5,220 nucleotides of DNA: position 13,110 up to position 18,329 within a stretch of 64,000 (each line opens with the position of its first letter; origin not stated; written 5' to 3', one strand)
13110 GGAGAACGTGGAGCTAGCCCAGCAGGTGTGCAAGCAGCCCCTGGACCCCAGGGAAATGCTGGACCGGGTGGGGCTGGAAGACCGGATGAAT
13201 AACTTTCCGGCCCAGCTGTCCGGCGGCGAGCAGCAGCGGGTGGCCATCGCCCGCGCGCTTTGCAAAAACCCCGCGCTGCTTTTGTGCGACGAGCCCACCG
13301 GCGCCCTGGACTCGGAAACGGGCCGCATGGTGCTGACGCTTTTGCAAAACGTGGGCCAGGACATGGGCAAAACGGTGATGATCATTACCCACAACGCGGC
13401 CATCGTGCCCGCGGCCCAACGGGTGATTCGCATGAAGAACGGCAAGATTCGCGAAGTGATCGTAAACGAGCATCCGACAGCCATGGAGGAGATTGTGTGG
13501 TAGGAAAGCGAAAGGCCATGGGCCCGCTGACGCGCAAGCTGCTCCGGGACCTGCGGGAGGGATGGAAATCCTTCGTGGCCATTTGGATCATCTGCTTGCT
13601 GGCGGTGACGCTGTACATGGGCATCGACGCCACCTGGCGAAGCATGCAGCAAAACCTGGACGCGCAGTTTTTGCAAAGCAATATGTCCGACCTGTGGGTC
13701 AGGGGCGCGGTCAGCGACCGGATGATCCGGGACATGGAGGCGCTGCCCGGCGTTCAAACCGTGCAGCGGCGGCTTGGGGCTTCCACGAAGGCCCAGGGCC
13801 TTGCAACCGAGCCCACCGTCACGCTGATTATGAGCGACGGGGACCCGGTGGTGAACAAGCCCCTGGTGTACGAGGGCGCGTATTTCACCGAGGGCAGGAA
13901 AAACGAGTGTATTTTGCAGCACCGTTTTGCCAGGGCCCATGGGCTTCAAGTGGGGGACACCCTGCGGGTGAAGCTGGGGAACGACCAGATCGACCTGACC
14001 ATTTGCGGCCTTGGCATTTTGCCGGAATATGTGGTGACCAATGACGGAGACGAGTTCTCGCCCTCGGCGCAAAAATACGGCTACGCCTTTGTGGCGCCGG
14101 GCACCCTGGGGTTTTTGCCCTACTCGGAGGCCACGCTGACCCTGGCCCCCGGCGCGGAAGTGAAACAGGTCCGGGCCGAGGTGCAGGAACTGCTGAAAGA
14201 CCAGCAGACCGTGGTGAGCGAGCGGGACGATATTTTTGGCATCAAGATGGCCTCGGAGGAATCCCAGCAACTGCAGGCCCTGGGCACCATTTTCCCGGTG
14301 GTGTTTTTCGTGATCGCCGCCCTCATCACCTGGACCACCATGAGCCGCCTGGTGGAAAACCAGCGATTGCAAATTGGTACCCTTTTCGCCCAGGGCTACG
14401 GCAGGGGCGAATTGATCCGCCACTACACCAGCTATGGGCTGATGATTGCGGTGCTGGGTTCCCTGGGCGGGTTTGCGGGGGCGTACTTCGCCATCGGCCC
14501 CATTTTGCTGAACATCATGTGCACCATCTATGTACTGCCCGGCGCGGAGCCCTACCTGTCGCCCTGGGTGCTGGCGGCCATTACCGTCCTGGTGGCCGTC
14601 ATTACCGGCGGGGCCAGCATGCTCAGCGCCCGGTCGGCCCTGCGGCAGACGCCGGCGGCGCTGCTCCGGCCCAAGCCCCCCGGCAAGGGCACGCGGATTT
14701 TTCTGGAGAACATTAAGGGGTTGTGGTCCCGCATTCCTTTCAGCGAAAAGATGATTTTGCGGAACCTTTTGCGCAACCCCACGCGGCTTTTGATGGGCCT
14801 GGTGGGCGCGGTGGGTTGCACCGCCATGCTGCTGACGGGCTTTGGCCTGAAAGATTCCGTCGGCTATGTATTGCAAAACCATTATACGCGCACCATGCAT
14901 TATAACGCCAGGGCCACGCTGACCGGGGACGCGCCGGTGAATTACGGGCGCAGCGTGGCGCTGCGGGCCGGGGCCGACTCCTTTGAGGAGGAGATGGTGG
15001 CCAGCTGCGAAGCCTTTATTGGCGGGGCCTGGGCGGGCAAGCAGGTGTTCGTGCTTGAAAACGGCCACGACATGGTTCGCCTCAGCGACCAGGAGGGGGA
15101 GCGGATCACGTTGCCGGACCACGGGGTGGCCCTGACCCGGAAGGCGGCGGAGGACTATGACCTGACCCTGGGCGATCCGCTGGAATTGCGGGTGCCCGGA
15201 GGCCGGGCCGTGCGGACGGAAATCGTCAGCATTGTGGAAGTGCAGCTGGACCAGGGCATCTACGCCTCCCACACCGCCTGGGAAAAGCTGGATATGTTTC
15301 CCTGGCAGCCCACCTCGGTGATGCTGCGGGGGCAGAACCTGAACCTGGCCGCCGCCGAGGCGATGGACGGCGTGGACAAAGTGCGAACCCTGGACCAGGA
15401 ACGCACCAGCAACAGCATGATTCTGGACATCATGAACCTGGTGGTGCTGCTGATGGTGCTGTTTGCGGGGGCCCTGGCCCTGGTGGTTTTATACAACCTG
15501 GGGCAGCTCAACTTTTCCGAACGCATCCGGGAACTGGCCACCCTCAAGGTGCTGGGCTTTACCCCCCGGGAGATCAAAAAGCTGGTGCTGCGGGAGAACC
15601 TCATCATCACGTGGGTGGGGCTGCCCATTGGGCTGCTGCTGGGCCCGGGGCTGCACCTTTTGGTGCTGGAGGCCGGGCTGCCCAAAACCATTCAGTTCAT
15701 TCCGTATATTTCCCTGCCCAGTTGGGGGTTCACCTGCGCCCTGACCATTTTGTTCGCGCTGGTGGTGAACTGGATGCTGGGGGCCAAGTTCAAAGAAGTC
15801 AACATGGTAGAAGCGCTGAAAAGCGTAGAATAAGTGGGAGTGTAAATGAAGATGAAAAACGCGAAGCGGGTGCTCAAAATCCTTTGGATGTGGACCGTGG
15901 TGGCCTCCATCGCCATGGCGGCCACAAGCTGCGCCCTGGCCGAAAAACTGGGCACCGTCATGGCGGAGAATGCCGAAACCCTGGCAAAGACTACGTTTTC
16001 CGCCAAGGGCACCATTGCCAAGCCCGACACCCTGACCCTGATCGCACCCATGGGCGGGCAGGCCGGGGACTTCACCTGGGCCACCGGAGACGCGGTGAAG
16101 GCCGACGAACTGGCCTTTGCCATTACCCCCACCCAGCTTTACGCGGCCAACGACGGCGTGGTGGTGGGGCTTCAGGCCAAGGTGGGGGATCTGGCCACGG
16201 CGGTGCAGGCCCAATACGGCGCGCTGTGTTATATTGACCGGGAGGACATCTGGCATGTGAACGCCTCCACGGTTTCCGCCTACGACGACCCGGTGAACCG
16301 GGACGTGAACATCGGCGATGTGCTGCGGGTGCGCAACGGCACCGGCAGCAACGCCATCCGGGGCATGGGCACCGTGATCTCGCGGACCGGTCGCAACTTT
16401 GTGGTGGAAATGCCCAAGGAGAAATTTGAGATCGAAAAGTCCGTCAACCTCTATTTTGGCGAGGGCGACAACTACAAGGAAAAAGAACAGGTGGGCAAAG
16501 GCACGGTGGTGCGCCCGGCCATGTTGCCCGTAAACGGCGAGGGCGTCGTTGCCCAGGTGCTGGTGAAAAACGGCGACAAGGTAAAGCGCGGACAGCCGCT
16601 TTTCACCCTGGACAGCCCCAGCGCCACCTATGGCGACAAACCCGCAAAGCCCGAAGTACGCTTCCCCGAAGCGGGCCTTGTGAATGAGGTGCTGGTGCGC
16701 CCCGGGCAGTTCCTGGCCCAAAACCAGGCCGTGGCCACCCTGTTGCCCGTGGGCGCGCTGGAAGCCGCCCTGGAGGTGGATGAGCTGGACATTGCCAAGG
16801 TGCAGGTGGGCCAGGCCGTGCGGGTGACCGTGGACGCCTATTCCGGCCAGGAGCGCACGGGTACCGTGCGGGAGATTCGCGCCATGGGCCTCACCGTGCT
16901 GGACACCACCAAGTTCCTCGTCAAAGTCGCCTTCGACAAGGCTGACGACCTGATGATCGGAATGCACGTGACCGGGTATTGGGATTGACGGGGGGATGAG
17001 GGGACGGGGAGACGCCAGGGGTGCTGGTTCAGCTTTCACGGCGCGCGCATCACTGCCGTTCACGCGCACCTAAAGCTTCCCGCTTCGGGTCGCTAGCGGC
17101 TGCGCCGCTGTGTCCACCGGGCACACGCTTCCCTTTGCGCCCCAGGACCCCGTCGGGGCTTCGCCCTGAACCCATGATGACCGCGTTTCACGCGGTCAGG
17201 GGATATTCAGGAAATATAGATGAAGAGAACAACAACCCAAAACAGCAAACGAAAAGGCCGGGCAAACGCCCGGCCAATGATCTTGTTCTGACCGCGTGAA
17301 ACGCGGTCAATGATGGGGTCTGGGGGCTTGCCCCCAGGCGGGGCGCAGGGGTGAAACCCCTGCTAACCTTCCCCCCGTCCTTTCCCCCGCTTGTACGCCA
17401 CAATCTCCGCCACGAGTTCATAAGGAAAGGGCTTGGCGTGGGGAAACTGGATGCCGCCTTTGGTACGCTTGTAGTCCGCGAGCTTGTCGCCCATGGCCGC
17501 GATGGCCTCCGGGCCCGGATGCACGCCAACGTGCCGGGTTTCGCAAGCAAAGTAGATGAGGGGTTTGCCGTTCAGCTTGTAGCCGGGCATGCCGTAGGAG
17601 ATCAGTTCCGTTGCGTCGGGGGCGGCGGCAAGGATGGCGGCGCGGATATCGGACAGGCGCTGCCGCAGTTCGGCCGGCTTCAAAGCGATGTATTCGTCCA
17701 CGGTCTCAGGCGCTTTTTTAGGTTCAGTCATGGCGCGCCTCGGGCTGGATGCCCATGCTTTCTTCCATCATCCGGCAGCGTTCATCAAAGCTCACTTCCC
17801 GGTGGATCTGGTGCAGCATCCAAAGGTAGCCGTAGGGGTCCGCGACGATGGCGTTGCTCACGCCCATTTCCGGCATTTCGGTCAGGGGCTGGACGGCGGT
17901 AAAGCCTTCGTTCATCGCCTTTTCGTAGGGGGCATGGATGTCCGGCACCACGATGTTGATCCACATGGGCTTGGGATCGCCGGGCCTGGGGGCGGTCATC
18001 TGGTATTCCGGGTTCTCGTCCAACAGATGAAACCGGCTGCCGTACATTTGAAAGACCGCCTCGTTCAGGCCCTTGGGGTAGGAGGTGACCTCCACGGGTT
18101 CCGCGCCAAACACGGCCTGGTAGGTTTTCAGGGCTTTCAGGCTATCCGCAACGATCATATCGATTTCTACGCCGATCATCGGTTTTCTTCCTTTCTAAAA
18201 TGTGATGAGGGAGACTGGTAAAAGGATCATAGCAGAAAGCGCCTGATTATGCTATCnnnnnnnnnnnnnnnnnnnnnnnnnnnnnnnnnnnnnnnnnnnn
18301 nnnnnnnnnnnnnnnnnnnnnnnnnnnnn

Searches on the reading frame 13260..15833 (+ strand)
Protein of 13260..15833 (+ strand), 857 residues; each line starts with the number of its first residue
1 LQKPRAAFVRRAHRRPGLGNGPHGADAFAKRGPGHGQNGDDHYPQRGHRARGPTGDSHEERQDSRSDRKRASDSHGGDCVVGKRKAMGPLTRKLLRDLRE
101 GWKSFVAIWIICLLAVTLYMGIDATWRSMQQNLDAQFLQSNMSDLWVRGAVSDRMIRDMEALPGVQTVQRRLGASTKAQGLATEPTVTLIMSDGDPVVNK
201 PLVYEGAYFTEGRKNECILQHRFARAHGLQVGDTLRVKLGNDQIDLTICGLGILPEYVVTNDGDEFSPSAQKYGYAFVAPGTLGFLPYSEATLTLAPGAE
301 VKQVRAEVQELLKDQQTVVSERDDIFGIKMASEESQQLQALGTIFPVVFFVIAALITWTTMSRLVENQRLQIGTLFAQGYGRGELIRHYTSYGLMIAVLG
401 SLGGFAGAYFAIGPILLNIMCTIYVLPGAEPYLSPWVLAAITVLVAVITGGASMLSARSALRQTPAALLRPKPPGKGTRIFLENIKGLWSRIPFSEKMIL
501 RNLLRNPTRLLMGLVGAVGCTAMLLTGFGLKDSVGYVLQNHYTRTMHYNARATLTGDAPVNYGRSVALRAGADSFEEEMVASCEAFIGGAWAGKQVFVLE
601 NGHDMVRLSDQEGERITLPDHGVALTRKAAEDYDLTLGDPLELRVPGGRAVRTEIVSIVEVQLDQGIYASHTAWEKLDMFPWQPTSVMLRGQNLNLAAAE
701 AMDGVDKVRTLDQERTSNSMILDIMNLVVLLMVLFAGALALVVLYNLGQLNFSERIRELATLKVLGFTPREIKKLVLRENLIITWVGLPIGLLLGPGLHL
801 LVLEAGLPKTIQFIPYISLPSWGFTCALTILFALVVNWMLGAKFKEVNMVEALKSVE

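Call 87: search_protein_families(library=pfam, proteins=[window:13260-15833:+], max_evalue=0.000001)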
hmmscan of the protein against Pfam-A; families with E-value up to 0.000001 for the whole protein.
window:13260-15833:+ (857 aa): 2 families
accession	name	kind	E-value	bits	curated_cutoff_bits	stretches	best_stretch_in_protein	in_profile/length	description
PF02687.27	FtsX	-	1.3e-25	90.2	25.5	2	344-465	2-120/120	FtsX-like permease C-terminal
PF12704.14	MacB_PCD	-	2.6e-10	41.4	27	1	115-310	11-206/207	MacB-like periplasmic core domain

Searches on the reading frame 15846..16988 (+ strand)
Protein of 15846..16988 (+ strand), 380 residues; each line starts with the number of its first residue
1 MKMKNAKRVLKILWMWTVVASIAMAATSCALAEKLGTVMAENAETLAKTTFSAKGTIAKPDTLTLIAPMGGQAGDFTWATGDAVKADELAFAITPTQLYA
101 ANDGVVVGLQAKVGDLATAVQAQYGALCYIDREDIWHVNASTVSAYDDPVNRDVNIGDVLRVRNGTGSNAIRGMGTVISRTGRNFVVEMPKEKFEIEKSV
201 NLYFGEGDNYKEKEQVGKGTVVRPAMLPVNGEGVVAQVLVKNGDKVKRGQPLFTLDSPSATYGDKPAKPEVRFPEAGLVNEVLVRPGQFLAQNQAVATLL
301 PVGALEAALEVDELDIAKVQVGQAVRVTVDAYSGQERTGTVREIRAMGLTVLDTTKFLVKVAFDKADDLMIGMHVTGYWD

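Call 11: find_encoding_contigs(protein=window:15846-16988:+, flank=10000, max_places=6)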
Protein window:15846-16988:+ (380 aa): no gene with exactly this product is on record in the collection.

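Call 19: search_protein_families(library=pfam, proteins=[window:15846-16988:+], max_evalue=0.00001)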
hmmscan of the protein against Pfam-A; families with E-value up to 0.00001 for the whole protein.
window:15846-16988:+ (380 aa): 4 families
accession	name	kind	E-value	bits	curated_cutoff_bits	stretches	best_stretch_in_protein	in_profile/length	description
PF13437.12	HlyD_3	-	9.7e-16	58.9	22.2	1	273-368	4-102/106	HlyD family secretion protein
PF16576.10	HlyD_D23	-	1.9e-14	53.9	30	1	270-345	110-185/214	Barrel-sandwich domain of CusB or HlyD membrane-fusion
PF00364.28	Biotin_lipoyl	-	7.7e-09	35.7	22.1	1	228-299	10-73/73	Biotin-requiring enzyme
PF13533.13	Biotin_lipoyl_2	-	3.7e-07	30.2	29.8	1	233-256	9-32/32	Biotin-lipoyl like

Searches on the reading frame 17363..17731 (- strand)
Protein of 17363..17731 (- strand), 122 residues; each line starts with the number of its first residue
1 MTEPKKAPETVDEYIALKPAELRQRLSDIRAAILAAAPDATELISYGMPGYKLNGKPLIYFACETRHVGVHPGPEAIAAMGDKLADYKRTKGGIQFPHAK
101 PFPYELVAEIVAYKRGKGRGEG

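Call 19: search_protein_families(library=pfam, proteins=[window:17363-17731:-], max_evalue=0.00001)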
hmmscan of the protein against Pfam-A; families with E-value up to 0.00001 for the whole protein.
window:17363-17731:- (122 aa): 1 family
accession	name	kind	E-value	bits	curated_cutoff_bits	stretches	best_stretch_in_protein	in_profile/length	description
PF08818.16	DUF1801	-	9.9e-13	48.7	27.2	1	23-112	2-82/85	Domain of unknown function (DU1801)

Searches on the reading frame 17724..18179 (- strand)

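Call 87: search_protein_families(library=pfam, proteins=[window:17724-18179:-], max_evalue=0.000001)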
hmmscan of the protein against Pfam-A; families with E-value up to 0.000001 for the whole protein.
window:17724-18179:- (151 aa): 1 family
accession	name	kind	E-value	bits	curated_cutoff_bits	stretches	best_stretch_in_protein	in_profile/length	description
PF00903.31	Glyoxalase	-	1.2e-07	32.5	20.6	1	6-122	5-121/121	Glyoxalase/Bleomycin resistance protein/Dioxygenase superfamily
